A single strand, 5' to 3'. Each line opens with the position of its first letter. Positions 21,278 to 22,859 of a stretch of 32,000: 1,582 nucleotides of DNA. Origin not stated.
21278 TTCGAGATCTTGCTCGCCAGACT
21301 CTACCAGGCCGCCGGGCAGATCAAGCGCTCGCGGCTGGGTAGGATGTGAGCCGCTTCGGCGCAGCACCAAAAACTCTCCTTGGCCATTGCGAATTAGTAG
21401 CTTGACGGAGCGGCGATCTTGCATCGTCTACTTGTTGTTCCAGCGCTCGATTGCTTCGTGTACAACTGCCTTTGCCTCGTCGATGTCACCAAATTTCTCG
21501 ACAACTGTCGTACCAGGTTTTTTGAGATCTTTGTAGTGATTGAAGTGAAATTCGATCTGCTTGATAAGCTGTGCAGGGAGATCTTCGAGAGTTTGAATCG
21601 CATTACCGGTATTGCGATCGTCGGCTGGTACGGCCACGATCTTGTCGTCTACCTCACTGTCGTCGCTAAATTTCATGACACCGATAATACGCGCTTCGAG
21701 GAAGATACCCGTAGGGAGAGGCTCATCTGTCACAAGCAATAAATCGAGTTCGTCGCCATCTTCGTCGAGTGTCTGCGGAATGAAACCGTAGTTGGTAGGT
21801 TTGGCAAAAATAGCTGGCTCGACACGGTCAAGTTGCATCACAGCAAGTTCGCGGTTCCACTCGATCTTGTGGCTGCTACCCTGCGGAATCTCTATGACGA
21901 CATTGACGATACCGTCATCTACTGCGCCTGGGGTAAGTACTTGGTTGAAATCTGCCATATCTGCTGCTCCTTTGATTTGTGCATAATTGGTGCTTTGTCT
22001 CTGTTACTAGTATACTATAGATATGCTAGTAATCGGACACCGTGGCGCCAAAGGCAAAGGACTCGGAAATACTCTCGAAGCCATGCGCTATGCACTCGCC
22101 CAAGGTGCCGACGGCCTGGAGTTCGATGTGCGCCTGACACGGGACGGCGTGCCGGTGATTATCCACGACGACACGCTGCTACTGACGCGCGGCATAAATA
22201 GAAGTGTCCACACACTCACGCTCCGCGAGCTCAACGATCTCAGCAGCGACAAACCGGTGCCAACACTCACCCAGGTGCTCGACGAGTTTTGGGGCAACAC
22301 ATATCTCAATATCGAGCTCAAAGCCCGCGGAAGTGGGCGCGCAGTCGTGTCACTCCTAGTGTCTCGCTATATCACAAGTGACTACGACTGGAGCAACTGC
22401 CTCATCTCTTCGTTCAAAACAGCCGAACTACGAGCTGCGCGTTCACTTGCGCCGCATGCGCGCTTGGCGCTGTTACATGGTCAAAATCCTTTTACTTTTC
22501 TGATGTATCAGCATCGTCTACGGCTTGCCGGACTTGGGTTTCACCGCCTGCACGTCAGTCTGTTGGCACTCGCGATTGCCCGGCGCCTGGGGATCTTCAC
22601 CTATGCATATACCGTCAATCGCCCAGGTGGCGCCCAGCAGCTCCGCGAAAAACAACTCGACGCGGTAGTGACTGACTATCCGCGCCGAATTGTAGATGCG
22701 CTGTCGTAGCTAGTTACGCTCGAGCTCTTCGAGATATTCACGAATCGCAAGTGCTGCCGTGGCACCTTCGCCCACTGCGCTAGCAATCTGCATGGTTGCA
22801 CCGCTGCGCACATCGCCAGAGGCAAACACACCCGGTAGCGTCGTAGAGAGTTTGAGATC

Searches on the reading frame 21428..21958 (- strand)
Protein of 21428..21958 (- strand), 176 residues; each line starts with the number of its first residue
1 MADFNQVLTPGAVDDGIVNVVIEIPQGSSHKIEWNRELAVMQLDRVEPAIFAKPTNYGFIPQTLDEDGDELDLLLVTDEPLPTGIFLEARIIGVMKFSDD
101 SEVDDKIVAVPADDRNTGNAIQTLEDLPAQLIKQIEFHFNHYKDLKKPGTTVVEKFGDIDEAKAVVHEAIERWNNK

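Call 104: find_encoding_contigs(protein=window:21428-21958:-, flank=9000, max_places=10)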
Protein window:21428-21958:- (176 aa): 2 contigs read that carry it; 2 places shown.
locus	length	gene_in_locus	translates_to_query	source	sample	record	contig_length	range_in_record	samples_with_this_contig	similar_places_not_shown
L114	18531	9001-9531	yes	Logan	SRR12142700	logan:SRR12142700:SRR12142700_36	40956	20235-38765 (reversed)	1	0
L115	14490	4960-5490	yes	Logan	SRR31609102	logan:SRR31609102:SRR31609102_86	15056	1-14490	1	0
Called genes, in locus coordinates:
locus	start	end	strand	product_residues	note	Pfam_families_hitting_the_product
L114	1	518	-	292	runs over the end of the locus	PF00230:MIP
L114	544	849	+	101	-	-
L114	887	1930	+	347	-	PF02912:Phe_tRNA-synt_N (weak), PF01409:tRNA-synt_2d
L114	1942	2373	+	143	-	PF01243:PNPOx_N, PF12900:Pyridox_ox_2 (weak)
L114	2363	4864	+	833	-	PF01588:tRNA_bind, PF03483:B3_4, PF03484:B5, PF17759:tRNA_synthFbeta, PF03147:FDX-ACB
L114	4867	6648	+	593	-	PF00664:ABC_membrane, PF02463:SMC_N (weak), PF00005:ABC_tran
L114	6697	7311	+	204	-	PF00254:FKBP_C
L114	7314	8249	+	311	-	PF07992:Pyr_redox_2, PF13738:Pyr_redox_3, PF00070:Pyr_redox (weak)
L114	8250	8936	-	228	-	PF03009:GDPD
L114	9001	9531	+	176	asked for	PF00719:Pyrophosphatase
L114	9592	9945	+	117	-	PF00293:NUDIX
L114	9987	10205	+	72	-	-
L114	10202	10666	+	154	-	-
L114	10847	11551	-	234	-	-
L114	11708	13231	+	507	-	-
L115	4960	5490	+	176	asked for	PF00719:Pyrophosphatase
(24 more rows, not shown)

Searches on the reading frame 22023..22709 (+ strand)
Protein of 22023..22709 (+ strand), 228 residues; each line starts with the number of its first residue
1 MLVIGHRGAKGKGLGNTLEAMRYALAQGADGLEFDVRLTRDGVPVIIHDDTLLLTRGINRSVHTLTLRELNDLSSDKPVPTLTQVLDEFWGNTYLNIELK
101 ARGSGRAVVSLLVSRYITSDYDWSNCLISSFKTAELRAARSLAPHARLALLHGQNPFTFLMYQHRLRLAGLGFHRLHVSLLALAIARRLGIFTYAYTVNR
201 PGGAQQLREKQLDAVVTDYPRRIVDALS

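Call 4: search_protein_families(library=pfam, proteins=[window:22023-22709:+], max_evalue=1)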
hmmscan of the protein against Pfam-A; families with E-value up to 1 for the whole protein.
window:22023-22709:+ (228 aa): 2 families
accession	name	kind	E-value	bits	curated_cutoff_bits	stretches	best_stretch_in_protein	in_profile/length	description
PF03009.23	GDPD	-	1.8e-34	120.4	23.6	1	6-220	1-242/244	Glycerophosphoryl diester phosphodiesterase family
PF00388.25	PI-PLC-X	-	0.07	13.2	23.1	1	18-54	29-65/144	Phosphatidylinositol-specific phospholipase C, X domain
